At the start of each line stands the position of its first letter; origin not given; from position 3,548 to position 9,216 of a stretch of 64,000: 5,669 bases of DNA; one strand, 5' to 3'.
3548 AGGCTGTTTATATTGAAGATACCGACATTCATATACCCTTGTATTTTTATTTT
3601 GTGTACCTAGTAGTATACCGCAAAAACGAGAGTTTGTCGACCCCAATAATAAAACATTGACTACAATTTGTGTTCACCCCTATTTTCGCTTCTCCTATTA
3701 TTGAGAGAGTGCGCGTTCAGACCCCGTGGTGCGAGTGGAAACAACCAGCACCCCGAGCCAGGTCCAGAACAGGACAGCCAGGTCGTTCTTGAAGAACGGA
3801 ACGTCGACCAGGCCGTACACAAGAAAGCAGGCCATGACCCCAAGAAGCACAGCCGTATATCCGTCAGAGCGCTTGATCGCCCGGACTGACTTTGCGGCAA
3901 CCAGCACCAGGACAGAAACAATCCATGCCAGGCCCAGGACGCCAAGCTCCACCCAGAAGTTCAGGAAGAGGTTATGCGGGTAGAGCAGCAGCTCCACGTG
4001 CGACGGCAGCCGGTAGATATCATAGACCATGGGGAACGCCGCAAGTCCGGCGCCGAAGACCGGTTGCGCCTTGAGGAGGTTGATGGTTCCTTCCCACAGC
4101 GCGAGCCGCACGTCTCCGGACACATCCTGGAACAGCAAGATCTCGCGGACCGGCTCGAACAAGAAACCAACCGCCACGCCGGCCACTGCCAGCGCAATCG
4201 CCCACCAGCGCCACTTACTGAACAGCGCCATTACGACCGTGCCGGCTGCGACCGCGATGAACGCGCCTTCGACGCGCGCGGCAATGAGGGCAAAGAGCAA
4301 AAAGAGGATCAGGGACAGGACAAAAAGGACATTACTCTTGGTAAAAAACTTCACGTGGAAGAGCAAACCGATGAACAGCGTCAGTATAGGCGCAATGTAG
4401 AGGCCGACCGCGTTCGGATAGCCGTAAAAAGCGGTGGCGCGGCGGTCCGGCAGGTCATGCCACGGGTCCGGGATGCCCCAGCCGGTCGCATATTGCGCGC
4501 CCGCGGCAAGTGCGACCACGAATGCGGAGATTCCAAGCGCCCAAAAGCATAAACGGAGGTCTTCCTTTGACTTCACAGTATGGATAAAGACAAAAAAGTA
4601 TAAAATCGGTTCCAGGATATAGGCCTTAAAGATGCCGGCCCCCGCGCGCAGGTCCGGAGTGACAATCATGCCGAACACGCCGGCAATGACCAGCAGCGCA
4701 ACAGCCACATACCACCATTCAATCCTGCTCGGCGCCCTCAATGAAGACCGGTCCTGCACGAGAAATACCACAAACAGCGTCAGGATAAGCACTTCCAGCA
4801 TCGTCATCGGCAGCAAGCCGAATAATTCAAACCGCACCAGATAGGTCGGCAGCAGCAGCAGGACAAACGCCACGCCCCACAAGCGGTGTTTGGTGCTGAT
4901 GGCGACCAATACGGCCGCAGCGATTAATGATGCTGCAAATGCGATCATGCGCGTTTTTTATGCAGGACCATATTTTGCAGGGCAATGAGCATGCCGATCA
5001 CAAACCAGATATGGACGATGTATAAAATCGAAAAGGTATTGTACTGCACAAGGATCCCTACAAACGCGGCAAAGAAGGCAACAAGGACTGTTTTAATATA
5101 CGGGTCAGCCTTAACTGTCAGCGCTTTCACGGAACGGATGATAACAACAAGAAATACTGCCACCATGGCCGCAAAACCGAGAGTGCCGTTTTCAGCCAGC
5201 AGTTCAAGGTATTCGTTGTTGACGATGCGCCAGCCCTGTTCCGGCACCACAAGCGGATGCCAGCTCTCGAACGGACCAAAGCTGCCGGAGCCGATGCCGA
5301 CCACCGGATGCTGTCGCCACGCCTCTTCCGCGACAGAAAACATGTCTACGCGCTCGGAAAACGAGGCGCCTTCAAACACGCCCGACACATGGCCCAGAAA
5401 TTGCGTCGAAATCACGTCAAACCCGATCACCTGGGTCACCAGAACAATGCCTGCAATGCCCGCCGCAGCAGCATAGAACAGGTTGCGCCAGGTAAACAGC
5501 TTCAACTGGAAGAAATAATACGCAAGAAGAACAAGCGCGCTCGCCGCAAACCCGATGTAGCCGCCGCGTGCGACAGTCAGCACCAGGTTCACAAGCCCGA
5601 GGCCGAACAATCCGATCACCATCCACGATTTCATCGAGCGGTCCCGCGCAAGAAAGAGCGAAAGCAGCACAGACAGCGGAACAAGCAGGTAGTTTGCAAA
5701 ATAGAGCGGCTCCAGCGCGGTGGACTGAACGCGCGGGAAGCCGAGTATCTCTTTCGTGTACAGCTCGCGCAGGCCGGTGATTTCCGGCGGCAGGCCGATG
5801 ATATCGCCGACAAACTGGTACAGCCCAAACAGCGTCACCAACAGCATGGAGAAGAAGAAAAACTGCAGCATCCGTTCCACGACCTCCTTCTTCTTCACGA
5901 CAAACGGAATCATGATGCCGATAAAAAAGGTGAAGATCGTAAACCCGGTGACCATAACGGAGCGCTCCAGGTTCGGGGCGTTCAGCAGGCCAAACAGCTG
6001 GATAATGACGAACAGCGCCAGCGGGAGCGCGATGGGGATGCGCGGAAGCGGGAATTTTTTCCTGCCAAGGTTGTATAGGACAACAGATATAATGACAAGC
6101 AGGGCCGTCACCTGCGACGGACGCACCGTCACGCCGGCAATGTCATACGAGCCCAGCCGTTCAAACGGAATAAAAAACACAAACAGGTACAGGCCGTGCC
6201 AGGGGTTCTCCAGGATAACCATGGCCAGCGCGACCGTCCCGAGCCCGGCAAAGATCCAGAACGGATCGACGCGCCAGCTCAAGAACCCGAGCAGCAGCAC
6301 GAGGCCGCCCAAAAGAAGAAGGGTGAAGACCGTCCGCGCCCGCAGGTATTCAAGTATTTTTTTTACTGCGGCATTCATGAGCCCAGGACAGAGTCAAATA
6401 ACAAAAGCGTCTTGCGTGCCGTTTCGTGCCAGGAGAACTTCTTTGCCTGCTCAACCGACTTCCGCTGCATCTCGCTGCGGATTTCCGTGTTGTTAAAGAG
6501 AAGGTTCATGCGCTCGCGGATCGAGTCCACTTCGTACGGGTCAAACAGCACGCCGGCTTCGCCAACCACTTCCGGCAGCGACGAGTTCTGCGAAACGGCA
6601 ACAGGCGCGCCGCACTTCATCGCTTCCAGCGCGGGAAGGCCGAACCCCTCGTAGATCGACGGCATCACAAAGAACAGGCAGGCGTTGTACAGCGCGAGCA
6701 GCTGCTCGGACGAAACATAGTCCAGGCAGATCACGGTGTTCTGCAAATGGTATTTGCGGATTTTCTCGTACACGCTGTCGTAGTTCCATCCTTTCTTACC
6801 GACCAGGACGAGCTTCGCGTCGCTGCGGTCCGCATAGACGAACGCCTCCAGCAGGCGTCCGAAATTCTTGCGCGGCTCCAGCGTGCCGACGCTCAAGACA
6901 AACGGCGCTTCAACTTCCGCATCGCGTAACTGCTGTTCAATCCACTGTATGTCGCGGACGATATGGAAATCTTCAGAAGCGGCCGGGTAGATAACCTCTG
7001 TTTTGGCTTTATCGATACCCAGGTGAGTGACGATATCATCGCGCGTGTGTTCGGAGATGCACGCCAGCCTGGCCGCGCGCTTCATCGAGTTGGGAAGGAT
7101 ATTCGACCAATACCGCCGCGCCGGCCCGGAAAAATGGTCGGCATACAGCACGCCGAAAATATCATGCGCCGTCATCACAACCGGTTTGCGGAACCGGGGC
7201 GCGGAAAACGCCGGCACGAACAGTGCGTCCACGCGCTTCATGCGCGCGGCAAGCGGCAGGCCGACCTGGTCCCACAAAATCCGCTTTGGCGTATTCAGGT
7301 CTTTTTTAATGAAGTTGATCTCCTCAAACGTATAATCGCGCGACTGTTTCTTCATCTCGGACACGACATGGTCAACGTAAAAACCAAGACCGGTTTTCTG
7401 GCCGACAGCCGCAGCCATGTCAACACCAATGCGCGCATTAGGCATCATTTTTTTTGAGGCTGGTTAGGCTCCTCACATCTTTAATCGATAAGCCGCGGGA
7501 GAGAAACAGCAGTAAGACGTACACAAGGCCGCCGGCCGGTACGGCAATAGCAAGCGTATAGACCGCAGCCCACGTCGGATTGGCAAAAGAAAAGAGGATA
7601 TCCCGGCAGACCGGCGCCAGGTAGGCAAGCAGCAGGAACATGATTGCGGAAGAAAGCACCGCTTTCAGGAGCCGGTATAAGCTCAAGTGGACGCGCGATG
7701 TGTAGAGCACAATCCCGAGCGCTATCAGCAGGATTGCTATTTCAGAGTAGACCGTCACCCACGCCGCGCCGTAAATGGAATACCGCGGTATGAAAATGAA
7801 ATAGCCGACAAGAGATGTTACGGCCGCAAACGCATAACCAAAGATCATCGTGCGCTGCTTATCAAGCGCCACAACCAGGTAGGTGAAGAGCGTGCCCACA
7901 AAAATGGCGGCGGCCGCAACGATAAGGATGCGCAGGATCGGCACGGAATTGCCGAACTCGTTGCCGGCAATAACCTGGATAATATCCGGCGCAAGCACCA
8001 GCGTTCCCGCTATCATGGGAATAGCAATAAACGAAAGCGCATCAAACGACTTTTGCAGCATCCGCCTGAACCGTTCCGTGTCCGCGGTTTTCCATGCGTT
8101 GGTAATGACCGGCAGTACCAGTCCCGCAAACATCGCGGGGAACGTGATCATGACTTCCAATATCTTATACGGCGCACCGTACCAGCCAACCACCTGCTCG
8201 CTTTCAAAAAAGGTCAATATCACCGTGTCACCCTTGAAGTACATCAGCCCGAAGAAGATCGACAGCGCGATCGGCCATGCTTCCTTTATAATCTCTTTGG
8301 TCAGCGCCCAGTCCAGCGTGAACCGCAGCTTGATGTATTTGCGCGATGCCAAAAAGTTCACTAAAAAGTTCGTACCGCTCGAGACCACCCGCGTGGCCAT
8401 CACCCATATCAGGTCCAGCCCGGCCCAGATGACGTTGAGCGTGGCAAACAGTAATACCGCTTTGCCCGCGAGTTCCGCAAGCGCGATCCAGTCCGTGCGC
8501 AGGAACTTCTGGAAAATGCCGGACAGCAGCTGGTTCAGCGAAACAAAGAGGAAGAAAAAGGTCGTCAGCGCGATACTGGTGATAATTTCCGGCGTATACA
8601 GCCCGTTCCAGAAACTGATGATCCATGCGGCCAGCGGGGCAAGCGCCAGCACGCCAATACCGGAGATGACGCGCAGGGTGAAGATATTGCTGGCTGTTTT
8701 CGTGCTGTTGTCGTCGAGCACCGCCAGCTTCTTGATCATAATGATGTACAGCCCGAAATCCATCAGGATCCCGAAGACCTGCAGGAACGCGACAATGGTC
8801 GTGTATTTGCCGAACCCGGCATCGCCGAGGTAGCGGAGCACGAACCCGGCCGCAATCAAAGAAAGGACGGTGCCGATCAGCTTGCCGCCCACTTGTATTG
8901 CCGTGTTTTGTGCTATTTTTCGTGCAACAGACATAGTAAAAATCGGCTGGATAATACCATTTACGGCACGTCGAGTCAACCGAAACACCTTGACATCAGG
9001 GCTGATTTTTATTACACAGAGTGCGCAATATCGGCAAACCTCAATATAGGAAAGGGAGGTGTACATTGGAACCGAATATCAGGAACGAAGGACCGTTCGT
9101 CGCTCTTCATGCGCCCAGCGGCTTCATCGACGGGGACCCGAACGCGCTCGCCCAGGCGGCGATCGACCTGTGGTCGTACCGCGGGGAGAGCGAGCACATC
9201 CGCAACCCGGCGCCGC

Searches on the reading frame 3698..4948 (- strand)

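Call 22: search_protein_families(library=ncbifam, proteins=[window:3698-4948:-], max_evalue=0.1)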
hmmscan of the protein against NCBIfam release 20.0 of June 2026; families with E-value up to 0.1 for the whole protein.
window:3698-4948:- (416 aa): 0 families

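Call 23: search_protein_families(library=pfam, proteins=[window:3698-4948:-], max_evalue=0.1)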
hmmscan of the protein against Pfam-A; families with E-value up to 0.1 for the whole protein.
window:3698-4948:- (416 aa): 1 family
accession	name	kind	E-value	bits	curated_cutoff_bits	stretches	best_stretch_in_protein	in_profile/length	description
PF04932.20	Wzy_C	-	1.7e-16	60.7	31.7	1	214-342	3-147/149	O-Antigen ligase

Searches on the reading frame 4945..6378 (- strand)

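Call 22: search_protein_families(library=ncbifam, proteins=[window:4945-6378:-], max_evalue=0.1)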
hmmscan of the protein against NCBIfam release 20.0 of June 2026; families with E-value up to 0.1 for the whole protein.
window:4945-6378:- (477 aa): 2 families
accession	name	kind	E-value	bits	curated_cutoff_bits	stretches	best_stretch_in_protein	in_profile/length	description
TIGR00947.1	2A73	equivalog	2.9e-17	62.8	366.4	1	95-466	45-417/425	IctB family putative bicarbonate transporter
TIGR04370.1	glyco_rpt_poly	subfamily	0.0014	17.7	40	1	121-320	17-232/396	oligosaccharide repeat unit polymerase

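Call 23: search_protein_families(library=pfam, proteins=[window:4945-6378:-], max_evalue=0.1)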
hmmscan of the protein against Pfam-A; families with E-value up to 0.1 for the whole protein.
window:4945-6378:- (477 aa): 1 family
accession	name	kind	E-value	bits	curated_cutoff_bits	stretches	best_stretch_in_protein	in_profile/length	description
PF04932.20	Wzy_C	-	6.2e-16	59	31.7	1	258-405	3-148/149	O-Antigen ligase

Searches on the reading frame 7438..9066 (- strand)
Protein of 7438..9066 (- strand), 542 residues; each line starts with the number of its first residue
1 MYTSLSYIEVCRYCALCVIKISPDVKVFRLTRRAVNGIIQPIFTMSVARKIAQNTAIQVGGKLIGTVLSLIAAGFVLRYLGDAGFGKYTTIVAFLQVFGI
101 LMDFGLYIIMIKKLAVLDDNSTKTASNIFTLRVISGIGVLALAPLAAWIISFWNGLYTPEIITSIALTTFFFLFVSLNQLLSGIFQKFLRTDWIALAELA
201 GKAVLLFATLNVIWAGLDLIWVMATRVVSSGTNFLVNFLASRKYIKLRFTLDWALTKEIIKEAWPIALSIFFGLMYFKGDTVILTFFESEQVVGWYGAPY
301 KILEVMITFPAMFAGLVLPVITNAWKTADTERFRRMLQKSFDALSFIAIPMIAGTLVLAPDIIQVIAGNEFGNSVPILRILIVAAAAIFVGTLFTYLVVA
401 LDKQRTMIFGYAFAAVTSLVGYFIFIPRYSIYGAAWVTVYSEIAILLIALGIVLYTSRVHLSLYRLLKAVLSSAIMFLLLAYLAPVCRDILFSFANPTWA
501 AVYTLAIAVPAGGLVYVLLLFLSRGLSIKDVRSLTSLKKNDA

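Call 22: search_protein_families(library=ncbifam, proteins=[window:7438-9066:-], max_evalue=0.1)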
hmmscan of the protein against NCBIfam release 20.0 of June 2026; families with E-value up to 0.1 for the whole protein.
window:7438-9066:- (542 aa): 5 families
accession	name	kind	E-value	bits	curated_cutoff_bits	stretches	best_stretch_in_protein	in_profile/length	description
NF007773.0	PRK10459.1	equivalog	1.5e-14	53.9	273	1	64-531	20-475/492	MOP flippase family protein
NF041871.1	Wzx_EPS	equivalog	2.7e-13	49.5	800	1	55-437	5-374/492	exopolysaccharide biosynthesis flippase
NF047674.1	TeichurnBiosyTuaB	equivalog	3.6e-13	49.4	580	1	63-521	20-467/469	teichuronic acid biosynthesis protein TuaB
NF058658.1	Oglyco_Wzx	exception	6.9e-13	48.4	720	1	66-524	25-464/478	O-glycosylation flippase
TIGR01695.1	murJ_mviN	equivalog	0.00086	18.1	235.55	1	122-531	79-504/506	murein biosynthesis integral membrane protein MurJ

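Call 23: search_protein_families(library=pfam, proteins=[window:7438-9066:-], max_evalue=0.1)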
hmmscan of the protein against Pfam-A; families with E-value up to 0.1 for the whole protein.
window:7438-9066:- (542 aa): 2 families
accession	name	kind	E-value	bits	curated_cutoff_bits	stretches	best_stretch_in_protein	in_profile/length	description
PF01943.22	Polysacc_synt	-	2.8e-24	86.5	28.2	1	52-323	2-272/274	Polysaccharide biosynthesis protein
PF13440.11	Polysacc_synt_3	-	2.3e-23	83.3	23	1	78-376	4-293/293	Polysaccharide biosynthesis protein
